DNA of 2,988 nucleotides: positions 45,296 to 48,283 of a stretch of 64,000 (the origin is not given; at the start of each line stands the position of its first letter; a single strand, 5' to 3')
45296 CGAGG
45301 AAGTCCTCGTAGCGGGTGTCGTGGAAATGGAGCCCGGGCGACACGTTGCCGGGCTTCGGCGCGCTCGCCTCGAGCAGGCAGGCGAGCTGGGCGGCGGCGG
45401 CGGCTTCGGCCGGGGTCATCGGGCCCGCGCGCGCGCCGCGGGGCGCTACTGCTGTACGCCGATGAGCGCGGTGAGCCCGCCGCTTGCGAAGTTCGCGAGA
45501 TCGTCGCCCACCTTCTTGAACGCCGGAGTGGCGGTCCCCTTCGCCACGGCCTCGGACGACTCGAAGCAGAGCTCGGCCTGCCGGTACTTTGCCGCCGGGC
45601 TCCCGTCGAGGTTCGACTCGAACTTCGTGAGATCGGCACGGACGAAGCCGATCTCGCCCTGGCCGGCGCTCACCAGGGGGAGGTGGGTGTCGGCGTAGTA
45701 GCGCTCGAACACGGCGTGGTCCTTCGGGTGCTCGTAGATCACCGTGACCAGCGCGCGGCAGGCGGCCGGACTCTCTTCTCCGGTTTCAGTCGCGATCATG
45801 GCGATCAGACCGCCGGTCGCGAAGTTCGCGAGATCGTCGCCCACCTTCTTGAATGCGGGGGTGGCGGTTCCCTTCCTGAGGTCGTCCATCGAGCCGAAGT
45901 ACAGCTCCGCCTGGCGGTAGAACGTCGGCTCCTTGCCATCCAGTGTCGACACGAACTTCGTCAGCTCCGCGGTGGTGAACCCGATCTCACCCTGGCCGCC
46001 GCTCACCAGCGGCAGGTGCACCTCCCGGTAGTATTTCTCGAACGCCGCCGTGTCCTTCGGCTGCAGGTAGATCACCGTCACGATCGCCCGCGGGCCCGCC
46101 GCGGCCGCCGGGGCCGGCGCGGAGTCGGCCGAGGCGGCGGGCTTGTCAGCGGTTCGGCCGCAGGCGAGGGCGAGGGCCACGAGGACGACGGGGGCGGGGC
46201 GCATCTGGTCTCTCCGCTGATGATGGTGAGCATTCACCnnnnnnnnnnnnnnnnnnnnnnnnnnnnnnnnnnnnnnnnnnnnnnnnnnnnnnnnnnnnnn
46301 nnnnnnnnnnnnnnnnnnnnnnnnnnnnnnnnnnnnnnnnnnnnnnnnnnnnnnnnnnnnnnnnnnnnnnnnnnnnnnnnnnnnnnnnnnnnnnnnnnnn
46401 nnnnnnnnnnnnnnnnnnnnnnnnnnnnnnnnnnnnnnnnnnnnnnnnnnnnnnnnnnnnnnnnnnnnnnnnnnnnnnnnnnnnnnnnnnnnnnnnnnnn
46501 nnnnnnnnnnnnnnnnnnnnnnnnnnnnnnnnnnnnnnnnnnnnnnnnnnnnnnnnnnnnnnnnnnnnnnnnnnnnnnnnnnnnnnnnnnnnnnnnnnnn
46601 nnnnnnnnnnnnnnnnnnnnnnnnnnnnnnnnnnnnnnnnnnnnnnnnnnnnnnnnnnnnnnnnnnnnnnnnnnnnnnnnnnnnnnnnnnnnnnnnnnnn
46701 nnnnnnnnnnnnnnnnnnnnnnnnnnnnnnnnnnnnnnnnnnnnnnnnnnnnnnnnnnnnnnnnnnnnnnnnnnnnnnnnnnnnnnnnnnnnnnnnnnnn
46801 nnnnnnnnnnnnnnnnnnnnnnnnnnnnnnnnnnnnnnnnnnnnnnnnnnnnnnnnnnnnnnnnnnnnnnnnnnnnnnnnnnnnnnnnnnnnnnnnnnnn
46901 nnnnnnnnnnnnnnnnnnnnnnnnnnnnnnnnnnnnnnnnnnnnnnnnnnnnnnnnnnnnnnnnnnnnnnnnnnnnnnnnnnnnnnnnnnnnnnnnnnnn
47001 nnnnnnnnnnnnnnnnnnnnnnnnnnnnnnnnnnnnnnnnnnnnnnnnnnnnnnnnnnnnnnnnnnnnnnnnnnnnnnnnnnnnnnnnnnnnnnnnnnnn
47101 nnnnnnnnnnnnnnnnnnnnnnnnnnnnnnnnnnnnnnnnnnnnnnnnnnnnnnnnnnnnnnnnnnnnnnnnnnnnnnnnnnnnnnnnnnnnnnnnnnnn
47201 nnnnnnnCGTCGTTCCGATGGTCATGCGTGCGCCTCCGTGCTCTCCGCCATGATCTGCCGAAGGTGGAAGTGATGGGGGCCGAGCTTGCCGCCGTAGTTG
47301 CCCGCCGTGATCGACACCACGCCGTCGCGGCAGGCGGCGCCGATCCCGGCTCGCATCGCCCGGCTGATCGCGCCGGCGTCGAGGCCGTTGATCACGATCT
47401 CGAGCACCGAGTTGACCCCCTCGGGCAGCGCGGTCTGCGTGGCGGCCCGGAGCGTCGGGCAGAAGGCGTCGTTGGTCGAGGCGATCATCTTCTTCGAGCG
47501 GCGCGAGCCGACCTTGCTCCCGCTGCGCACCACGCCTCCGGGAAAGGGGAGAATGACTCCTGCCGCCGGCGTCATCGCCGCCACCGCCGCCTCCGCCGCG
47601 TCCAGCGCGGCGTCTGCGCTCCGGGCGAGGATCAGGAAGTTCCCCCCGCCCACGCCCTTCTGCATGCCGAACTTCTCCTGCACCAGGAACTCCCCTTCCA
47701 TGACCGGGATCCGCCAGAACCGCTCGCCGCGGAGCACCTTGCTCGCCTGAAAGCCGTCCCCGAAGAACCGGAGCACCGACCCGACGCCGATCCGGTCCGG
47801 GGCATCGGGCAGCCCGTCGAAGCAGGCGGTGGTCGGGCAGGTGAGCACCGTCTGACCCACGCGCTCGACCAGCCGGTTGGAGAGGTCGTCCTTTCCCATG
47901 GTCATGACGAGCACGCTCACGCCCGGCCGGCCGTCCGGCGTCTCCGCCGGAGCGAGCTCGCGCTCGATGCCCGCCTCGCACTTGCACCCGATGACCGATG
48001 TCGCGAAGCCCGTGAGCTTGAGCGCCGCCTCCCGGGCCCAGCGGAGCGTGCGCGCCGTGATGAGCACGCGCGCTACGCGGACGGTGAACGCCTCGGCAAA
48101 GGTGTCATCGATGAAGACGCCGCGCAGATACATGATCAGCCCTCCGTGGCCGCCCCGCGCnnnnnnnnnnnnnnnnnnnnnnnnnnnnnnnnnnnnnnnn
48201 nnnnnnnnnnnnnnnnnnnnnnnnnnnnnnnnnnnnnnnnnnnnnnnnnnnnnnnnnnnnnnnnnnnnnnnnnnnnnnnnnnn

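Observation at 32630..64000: About 30 kb contiguous H4MPT + methanofuran cofactor-biosynthesis and C1-transfer island next to xoxF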

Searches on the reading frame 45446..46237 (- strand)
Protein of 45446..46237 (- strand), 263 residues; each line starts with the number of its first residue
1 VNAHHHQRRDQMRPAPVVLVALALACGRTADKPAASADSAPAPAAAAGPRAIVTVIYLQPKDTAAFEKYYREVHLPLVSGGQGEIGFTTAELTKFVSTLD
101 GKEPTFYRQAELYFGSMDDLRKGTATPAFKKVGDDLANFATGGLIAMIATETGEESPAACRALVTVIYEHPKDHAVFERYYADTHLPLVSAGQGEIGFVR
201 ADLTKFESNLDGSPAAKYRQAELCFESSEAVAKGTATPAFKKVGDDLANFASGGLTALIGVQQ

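Call 8: search_protein_families(library=ncbifam, proteins=[window:45446-46237:-], max_evalue=0.00001)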
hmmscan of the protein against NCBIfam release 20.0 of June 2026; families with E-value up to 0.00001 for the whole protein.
window:45446-46237:- (263 aa): 1 family
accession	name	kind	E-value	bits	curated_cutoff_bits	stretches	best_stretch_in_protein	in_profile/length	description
TIGR02118.1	TIGR02118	subfamily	8.2e-42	142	30.5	2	52-150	3-99/103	EthD family reductase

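Call 11: search_protein_families(library=pfam, proteins=[window:45446-46237:-], max_evalue=0.001)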
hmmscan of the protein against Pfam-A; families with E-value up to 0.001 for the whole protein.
window:45446-46237:- (263 aa): 1 family
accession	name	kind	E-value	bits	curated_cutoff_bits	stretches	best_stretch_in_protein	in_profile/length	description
PF07110.17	EthD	-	5.1e-21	76.1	22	2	62-141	5-94/96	EthD domain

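Call 62: search_solved_structures(query=window:45446-46237:-, max_evalue=0.01)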
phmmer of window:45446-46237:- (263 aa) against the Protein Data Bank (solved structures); distinct sequences matched with E-value up to 0.01: 1.
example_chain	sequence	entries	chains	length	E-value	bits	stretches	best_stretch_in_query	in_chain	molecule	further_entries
2ftr_A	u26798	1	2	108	8.4e-07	32.3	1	54-151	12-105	BH0200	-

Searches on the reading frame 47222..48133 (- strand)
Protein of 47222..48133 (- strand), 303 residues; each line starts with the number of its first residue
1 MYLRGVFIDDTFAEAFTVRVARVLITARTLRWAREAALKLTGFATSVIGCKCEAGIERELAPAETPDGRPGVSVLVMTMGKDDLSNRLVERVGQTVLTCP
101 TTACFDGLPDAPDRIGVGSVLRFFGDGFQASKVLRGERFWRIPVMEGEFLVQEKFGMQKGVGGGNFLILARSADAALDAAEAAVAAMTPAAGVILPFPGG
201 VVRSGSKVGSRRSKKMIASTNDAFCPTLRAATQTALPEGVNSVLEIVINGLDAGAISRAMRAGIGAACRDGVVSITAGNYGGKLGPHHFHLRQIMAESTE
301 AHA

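Call 8: search_protein_families(library=ncbifam, proteins=[window:47222-48133:-], max_evalue=0.00001)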
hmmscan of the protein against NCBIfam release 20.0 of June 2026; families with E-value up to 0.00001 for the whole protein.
window:47222-48133:- (303 aa): 2 families
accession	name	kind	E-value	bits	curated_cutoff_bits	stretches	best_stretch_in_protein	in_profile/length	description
NF002554.0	PRK02114.1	subfamily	1.1e-132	441.9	297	1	2-295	2-296/297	formylmethanofuran--tetrahydromethanopterin N-formyltransferase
TIGR03119.1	one_C_fhcD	equivalog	2.9e-129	430.6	292.6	1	8-294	1-288/288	formylmethanofuran--tetrahydromethanopterin N-formyltransferase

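Call 13: find_encoding_contigs(protein=window:47222-48133:-, flank=10000, max_places=6)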
Protein window:47222-48133:- (303 aa): no gene with exactly this product is on record in the collection.

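Call 56: search_solved_structures(query=window:47222-48133:-, max_evalue=1e-10)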
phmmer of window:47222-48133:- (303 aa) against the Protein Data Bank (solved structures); distinct sequences matched with E-value up to 1e-10: 4.
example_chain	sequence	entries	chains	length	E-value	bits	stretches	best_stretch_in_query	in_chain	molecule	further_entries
1ftr_A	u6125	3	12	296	8e-94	317.2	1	2-294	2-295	FORMYLMETHANOFURAN:TETRAHYDROMETHANOPTERIN FORMYLTRANSFERASE | Formylmethanofuran--tetrahydromethanopterin formyltransferase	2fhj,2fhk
1m5s_A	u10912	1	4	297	5.3e-93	314.5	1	2-294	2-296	Formylmethanofuran--tetrahydromethanopterin formyltransferase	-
1m5h_A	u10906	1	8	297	7e-92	310.8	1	2-294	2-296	Formylmethanofuran--tetrahydromethanopterin formyltransferase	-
6s6y_D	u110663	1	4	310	4.1e-91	308.3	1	3-296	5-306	Formylmethanofuran--tetrahydromethanopterin formyltransferase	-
